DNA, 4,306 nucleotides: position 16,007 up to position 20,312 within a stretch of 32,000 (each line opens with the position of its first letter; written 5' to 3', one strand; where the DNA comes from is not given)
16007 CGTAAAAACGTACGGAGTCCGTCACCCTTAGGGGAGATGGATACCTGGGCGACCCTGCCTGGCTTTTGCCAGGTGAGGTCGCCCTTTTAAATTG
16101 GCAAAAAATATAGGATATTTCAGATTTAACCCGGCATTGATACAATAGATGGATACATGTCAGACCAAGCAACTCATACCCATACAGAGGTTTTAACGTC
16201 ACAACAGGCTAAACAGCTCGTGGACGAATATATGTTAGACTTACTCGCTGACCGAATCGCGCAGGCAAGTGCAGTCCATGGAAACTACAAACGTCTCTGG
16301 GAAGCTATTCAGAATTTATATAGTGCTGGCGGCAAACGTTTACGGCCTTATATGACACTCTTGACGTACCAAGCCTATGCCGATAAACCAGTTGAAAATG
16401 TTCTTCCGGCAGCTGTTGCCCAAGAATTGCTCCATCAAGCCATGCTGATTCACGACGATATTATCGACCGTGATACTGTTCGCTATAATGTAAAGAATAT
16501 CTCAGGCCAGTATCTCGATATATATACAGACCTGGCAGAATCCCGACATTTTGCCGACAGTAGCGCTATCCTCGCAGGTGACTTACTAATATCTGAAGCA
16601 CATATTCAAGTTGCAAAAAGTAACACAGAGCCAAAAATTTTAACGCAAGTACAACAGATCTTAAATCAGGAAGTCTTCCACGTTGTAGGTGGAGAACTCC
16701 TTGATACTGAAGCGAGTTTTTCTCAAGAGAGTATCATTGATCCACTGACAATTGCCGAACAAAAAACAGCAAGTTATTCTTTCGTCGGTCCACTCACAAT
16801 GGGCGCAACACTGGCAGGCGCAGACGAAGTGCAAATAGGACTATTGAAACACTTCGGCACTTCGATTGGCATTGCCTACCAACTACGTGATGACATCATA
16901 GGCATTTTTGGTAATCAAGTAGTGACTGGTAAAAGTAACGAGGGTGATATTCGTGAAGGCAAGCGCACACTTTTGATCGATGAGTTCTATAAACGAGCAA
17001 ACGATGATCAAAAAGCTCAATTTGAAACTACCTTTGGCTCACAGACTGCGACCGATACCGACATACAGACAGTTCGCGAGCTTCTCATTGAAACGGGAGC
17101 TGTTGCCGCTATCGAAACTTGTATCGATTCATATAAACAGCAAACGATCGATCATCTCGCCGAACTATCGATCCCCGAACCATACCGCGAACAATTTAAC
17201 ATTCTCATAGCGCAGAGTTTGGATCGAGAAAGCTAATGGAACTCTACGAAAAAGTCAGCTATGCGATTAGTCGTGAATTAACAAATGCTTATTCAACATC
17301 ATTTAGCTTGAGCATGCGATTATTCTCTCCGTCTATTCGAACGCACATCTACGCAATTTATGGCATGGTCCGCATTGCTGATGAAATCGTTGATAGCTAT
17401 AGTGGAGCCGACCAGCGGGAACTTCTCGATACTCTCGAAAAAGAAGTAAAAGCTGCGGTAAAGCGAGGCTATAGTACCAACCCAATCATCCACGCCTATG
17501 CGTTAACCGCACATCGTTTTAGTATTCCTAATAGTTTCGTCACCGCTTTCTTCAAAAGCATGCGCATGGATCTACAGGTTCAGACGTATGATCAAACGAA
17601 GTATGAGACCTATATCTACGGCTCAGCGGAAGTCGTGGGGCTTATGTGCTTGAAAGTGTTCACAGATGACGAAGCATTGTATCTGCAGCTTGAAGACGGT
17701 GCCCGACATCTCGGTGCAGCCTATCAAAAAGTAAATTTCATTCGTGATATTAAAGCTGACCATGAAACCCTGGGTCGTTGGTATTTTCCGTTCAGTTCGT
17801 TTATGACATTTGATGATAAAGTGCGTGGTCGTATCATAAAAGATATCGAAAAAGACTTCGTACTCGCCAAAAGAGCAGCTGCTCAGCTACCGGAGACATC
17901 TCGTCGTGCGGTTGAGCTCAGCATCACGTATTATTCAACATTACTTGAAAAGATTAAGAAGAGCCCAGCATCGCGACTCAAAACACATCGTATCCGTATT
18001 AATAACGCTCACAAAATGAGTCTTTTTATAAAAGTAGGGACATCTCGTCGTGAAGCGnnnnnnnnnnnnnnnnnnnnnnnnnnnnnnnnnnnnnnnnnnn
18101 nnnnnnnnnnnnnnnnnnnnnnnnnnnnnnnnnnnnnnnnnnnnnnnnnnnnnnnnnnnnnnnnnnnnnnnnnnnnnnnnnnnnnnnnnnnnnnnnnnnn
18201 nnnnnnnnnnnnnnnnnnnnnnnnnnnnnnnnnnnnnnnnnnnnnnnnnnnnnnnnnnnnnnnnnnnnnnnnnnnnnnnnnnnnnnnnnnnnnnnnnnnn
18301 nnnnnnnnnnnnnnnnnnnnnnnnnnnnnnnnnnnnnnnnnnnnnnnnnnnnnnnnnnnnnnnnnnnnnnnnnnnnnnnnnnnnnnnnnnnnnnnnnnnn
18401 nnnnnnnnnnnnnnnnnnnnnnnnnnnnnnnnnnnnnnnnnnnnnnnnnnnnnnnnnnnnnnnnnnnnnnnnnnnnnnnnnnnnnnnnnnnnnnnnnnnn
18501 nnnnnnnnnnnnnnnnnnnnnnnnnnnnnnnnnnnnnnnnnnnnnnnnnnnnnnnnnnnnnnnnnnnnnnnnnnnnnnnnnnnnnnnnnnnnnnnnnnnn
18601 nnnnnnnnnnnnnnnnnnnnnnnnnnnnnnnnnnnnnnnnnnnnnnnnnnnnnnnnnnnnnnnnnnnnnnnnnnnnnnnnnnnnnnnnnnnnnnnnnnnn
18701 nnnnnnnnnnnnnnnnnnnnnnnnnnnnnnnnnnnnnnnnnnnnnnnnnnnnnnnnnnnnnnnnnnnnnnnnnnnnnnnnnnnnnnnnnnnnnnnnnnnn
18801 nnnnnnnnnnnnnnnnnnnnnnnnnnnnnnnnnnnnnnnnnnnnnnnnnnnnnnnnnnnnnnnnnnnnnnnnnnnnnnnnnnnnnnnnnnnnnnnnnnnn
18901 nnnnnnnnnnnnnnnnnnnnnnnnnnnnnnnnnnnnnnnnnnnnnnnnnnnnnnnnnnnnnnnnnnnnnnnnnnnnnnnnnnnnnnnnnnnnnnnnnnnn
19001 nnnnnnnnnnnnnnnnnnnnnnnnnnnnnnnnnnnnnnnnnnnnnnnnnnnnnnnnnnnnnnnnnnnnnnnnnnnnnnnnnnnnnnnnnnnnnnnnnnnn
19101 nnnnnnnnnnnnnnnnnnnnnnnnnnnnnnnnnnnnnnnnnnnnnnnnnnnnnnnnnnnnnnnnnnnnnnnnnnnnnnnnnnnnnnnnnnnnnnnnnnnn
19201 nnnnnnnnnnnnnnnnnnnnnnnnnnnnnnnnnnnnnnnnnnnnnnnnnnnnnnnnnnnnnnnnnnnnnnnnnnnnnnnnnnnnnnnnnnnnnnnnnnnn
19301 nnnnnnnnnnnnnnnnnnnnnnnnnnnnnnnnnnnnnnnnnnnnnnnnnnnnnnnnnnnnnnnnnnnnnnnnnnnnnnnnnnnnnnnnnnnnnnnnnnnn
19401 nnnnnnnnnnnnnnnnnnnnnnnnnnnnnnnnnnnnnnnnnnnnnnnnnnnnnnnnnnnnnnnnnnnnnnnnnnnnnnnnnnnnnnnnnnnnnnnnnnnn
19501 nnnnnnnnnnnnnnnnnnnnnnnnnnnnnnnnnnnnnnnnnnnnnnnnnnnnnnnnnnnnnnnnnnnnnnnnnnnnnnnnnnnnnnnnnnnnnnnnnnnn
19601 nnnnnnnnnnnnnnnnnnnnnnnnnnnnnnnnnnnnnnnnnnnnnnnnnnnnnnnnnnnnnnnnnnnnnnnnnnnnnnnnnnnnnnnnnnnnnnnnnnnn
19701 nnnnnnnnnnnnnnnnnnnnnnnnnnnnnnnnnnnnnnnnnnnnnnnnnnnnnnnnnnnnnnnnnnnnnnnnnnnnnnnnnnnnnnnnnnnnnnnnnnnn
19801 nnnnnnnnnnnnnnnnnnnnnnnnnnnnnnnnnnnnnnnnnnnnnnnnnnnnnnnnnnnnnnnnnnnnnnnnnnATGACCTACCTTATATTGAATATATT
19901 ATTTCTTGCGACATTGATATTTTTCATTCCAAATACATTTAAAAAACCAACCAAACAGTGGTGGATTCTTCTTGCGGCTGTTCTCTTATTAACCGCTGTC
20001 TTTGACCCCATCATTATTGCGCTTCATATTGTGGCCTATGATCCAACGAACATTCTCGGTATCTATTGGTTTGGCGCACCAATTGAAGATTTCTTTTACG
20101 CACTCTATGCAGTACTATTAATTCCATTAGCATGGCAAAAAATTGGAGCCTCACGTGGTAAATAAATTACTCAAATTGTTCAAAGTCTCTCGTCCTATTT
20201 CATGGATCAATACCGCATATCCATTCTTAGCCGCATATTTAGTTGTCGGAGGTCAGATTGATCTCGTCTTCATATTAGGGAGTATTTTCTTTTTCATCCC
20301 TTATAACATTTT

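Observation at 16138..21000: A complete C50-type carotenoid operon near a heliorhodopsin, with no visible retinal-forming enzyme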

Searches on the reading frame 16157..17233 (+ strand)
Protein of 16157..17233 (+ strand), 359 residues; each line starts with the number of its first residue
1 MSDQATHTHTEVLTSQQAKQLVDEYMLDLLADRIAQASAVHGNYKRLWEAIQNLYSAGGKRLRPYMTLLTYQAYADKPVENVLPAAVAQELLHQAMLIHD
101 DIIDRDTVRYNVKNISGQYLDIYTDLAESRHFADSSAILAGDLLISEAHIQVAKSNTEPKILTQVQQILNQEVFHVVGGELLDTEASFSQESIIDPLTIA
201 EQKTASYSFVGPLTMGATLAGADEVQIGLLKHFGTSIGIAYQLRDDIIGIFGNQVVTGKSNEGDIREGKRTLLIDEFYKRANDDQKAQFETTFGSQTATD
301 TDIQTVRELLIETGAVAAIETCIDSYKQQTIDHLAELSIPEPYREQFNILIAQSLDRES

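Call 4: search_protein_families(library=pfam, proteins=[window:16157-17233:+])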
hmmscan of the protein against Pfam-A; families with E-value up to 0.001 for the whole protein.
window:16157-17233:+ (359 aa): 1 family
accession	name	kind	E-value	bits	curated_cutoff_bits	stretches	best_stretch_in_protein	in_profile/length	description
PF00348.22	polyprenyl_synt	-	3.6e-48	164.4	27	1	46-308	3-249/251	Polyprenyl synthetase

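Call 5: search_protein_families(library=ncbifam, proteins=[window:16157-17233:+], max_evalue=0.01)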
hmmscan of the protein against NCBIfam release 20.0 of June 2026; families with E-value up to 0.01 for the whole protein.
window:16157-17233:+ (359 aa): 16 families
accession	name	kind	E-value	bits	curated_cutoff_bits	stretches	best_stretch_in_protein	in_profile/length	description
NF041169.1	f2_encap_cargo4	exception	6e-56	190.1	450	1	43-357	32-332/334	family 2 encapsulin nanocompartment cargo protein polyprenyl transferase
NF042416.1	GFPPS_Mycobact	equivalog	8.6e-55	186.1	600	1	22-341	5-332/350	bifunctional (2E,6E)-farnesyl/geranyl diphosphate synthase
NF041003.1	GGPP_syn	equivalog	6.6e-41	140.4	500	1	37-342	18-308/326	geranylgeranyl diphosphate synthase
NF040698.1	IdsA_Meth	equivalog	3.8e-35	121.7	468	1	43-337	26-307/328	short chain isoprenyl diphosphate synthase IdsA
NF045485.1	FPPsyn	subfamily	4.3e-30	104.8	275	1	41-274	19-244/288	farnesyl diphosphate synthase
NF042417.1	NPPPS_Mycobact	equivalog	6.2e-30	104.4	600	1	47-352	44-328/335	nonaprenyl/(2E,6E)-farnesyl/geranylgeranyl diphosphat synthase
TIGR02748.1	GerC3_HepT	equivalog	4.5e-28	98.3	456.55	1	38-341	22-302/319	heptaprenyl diphosphate synthase component II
NF045549.1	GGPPsyn_IdsB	equivalog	1.3e-26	93.5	475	1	45-336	50-327/346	geranylgeranyl diphosphate synthase IdsB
NF045685.1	GGPPSynCrtE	equivalog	2e-25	89.4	460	1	44-271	27-246/293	geranylgeranyl diphosphate synthase CrtE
NF045628.1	HxpDPsynlarge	equivalog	6.8e-25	87.7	500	1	39-347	15-299/311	hexaprenyl-diphosphate synthase large subunit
NF040789.2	gerfarn_diphsyn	equivalog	7.7e-24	84.5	560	1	43-337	30-324/345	geranylfarnesyl diphosphate synthase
TIGR02749.1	prenyl_cyano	equivalog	1.7e-22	79.8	383.2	1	46-338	31-302/322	solanesyl diphosphate synthase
NF040627.1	GFPS_Meth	equivalog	2.6e-20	73.1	600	1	49-260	30-218/285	geranylfarnesyl diphosphate synthase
NF008140.0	PRK10888.1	equivalog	3.1e-15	56.3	412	1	55-346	40-310/323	octaprenyl diphosphate synthase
NF007877.0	PRK10581.1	equivalog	4.6e-15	55.6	321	1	47-272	32-250/299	(2E,6E)-farnesyl diphosphate synthase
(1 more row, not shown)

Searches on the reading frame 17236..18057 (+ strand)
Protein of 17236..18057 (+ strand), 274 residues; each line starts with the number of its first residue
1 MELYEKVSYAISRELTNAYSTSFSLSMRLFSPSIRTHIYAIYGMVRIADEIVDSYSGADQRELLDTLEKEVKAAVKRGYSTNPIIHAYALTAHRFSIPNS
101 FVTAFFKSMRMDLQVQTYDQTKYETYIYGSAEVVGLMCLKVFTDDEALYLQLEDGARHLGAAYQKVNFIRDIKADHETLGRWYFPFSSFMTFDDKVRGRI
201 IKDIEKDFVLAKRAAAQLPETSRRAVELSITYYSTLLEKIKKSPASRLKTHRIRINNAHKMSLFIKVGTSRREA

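Call 4: search_protein_families(library=pfam, proteins=[window:17236-18057:+])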
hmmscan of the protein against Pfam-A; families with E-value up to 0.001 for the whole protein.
window:17236-18057:+ (274 aa): 1 family
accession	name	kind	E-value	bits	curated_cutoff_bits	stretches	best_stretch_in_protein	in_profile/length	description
PF00494.24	SQS_PSY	-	4.6e-44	151.5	26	1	17-255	2-259/263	Squalene/phytoene synthase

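Call 5: search_protein_families(library=ncbifam, proteins=[window:17236-18057:+], max_evalue=0.01)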
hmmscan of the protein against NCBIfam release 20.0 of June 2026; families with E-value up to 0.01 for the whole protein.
window:17236-18057:+ (274 aa): 6 families
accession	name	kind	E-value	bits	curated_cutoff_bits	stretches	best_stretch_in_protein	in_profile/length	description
TIGR03465.1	HpnD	equivalog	1.9e-32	112.3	278.6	1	17-193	3-176/267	presqualene diphosphate synthase HpnD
TIGR03464.1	HpnC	equivalog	2.1e-20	73.3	250.45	1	23-192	9-176/267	squalene synthase HpnC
NF045686.1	PhytoSynCyanob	equivalog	3.3e-19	69.1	550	1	8-194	20-216/310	15-cis-phytoene synthase CrtB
NF042419.1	Phyto_syn_CrtB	equivalog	2.2e-14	53.7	480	1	17-189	12-190/306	15-cis-phytoene synthase CrtB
NF045921.1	PhytnSynCrtBRhod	equivalog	2e-11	43.9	500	1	12-189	10-182/307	15-cis-phytoene synthase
TIGR01559.1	squal_synth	equivalog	2.5e-05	23.6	286.75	1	121-196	133-210/337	squalene synthase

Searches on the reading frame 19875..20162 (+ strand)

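Call 4: search_protein_families(library=pfam, proteins=[window:19875-20162:+])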
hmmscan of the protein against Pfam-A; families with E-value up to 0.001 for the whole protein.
window:19875-20162:+ (96 aa): 1 family
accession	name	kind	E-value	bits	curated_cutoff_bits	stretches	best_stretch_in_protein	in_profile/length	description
PF18916.5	Lycopene_cyc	-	1.5e-08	35.5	27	1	2-84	3-86/92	Lycopene cyclase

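Call 5: search_protein_families(library=ncbifam, proteins=[window:19875-20162:+], max_evalue=0.01)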
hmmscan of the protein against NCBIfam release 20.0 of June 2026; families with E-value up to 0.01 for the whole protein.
window:19875-20162:+ (96 aa): 1 family
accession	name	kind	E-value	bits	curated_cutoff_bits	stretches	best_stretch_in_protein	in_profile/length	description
TIGR03462.1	CarR_dom_SF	subfamily_domain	4.2e-10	40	39.4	1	2-87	2-88/89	lycopene cyclase domain-containing protein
